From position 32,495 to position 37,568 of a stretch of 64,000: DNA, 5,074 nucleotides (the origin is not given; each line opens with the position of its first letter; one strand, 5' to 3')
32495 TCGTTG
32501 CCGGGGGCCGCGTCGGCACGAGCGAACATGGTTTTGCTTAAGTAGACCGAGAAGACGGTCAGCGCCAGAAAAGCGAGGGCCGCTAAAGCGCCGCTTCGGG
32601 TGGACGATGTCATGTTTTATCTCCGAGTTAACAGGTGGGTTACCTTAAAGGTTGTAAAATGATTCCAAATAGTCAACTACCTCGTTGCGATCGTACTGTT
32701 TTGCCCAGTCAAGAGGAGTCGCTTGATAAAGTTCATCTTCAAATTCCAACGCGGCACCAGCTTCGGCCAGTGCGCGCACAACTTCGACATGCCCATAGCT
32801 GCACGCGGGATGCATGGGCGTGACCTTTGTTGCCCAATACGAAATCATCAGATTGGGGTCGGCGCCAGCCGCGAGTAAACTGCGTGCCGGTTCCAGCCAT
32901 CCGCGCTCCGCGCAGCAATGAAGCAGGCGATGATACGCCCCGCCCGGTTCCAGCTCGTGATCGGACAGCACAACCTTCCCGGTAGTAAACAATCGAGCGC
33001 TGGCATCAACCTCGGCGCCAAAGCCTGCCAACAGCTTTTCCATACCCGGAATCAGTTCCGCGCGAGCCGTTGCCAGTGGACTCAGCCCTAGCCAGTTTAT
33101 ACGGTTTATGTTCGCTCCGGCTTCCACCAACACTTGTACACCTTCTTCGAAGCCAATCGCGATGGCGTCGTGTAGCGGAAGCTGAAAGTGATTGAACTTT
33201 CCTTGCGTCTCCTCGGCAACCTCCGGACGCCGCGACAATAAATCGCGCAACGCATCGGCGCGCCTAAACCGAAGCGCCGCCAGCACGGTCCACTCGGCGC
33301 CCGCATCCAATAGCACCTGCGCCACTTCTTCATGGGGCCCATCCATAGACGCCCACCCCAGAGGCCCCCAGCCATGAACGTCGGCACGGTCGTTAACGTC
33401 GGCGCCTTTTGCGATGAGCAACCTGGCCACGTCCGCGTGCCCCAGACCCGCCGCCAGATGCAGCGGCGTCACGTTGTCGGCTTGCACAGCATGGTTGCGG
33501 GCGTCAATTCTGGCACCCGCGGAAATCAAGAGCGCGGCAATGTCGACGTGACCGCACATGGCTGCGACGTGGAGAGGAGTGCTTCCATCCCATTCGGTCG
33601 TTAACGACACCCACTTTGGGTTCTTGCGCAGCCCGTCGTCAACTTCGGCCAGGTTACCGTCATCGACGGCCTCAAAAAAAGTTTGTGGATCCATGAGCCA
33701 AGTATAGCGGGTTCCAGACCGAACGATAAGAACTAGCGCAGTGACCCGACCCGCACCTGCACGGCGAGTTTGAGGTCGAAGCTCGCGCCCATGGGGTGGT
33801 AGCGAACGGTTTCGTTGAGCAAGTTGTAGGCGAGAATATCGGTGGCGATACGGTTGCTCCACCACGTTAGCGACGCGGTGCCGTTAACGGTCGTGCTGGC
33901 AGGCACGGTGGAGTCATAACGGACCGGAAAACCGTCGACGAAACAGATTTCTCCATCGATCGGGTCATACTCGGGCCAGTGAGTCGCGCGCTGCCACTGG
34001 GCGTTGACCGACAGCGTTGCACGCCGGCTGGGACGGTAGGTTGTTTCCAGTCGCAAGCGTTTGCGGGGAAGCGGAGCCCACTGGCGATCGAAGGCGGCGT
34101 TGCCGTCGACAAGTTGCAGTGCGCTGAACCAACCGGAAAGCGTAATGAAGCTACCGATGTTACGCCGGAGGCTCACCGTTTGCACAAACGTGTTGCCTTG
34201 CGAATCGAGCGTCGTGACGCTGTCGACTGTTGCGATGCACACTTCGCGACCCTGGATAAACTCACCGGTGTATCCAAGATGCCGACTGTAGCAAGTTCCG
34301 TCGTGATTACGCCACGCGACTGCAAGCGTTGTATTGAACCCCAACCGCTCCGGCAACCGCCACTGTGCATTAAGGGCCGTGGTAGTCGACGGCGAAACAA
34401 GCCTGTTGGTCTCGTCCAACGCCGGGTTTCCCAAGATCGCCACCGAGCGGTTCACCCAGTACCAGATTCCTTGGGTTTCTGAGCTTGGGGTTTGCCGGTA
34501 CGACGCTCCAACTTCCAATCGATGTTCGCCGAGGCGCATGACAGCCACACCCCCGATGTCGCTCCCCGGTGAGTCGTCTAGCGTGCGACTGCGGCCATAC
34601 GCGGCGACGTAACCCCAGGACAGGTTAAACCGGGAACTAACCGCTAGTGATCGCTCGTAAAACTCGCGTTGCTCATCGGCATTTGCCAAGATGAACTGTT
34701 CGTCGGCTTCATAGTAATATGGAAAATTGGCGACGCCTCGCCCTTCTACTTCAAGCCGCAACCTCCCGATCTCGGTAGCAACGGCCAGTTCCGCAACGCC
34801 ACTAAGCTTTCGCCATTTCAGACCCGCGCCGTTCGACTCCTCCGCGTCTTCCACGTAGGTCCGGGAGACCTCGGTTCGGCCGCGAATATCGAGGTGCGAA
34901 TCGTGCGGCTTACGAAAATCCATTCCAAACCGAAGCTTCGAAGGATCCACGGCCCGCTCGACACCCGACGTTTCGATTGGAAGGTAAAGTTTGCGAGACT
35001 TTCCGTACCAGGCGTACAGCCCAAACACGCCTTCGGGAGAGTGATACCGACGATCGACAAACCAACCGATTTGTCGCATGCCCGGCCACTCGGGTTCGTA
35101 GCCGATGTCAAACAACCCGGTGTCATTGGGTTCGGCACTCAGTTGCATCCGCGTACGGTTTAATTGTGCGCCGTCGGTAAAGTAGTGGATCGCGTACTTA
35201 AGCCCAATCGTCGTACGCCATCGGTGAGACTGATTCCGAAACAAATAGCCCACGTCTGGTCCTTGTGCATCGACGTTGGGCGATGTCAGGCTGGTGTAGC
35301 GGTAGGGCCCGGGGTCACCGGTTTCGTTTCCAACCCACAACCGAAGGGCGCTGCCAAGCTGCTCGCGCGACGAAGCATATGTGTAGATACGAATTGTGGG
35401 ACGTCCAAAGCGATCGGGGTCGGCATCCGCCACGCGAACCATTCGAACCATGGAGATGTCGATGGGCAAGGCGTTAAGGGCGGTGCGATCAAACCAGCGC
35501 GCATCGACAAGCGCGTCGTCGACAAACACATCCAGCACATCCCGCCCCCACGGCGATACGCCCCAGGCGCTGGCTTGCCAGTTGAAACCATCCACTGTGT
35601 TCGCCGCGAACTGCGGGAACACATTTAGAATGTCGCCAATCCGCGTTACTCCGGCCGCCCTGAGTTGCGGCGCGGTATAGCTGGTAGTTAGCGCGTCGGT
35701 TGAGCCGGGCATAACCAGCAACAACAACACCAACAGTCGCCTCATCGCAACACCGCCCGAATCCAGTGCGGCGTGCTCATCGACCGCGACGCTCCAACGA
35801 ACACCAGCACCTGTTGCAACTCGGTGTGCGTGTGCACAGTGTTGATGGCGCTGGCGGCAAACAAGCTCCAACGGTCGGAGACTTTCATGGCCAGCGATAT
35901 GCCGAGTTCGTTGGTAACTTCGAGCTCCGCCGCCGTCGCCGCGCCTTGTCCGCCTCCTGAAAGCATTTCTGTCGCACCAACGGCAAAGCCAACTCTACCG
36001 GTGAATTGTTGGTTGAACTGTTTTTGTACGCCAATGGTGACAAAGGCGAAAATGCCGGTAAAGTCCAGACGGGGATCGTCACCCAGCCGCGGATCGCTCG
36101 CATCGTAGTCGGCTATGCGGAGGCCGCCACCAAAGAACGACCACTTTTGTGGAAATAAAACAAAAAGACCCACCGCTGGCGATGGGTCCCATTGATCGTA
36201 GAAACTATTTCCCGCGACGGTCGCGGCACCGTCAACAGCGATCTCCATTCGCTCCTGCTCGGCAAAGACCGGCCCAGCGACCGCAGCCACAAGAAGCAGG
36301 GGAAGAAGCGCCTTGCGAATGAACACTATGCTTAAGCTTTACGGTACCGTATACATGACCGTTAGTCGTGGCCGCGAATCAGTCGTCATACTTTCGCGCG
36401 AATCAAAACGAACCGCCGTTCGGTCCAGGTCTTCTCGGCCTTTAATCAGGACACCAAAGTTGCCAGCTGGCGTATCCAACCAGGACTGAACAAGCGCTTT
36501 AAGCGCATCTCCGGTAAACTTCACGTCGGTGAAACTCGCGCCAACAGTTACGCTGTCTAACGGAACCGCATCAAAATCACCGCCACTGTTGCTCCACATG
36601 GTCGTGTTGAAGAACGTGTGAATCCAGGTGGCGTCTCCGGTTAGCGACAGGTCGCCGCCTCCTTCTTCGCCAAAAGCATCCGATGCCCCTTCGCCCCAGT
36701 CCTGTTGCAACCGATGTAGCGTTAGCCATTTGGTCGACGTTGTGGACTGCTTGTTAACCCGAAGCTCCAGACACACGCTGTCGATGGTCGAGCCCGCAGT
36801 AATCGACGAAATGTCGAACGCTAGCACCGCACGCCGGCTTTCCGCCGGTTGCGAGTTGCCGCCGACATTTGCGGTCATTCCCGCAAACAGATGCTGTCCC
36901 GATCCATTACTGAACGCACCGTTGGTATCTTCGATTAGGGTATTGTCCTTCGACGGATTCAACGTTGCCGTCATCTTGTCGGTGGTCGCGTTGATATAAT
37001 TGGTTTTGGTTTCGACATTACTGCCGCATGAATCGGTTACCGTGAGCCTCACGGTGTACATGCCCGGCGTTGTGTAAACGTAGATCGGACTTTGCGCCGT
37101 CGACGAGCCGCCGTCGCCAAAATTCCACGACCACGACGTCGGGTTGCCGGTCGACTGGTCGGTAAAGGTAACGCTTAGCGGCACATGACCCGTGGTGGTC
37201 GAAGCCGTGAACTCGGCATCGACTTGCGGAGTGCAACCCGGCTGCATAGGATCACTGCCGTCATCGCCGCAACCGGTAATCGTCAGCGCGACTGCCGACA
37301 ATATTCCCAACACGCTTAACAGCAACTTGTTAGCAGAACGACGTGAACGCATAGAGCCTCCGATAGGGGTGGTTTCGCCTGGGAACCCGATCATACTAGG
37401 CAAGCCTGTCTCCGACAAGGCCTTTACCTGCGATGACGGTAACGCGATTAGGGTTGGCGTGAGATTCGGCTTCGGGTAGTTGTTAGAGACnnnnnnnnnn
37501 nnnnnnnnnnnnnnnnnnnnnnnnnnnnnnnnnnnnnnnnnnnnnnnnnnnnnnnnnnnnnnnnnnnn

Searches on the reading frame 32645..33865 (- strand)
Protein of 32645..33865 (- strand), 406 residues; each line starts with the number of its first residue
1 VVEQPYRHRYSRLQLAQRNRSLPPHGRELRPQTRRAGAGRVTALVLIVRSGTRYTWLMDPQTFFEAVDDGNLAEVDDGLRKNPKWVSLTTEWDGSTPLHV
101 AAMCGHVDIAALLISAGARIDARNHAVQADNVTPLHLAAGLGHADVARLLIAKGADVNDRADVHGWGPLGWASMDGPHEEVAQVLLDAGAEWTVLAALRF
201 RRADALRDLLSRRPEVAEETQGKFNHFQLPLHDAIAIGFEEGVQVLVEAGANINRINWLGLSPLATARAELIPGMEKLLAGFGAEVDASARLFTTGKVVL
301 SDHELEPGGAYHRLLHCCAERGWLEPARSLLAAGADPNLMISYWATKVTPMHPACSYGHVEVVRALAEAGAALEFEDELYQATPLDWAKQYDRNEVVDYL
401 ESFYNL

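Call 42: search_protein_families(library=pfam, proteins=[window:32645-33865:-], max_evalue=0.0001)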
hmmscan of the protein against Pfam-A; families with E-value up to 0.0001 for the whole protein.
window:32645-33865:- (406 aa): 6 families
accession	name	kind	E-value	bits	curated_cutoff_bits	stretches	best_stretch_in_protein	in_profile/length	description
PF00023.36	Ank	-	4.4e-37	124.4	21.1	2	93-124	1-32/33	Ankyrin repeat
PF12796.13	Ank_2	-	4.9e-36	123.6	27.3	3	128-193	26-87/90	Ankyrin repeats (3 copies)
PF13606.12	Ank_3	-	6.4e-28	93.8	22.3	1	131-158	2-29/30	Ankyrin repeat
PF13637.12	Ank_4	-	1e-21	77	22.7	3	135-186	1-50/50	Ankyrin repeats (many copies)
PF13857.12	Ank_5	-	1.6e-15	57.5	27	0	348-386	17-54/56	Ankyrin repeats (many copies)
PF24521.3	Ank_KRIT1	-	5.9e-07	29.8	80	0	89-153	41-107/149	KRIT1 ankyrin-repeats domain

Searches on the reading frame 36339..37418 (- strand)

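Call 42: search_protein_families(library=pfam, proteins=[window:36339-37418:-], max_evalue=0.0001)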
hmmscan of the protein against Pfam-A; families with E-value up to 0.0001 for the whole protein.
window:36339-37418:- (359 aa): 2 families
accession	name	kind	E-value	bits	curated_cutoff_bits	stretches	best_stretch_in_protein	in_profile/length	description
PF18911.6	PKD_4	-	2.6e-21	75.9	27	1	63-142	3-83/85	PKD domain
PF00801.26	PKD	-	2.1e-13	50.5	23.5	1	68-138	2-76/80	PKD domain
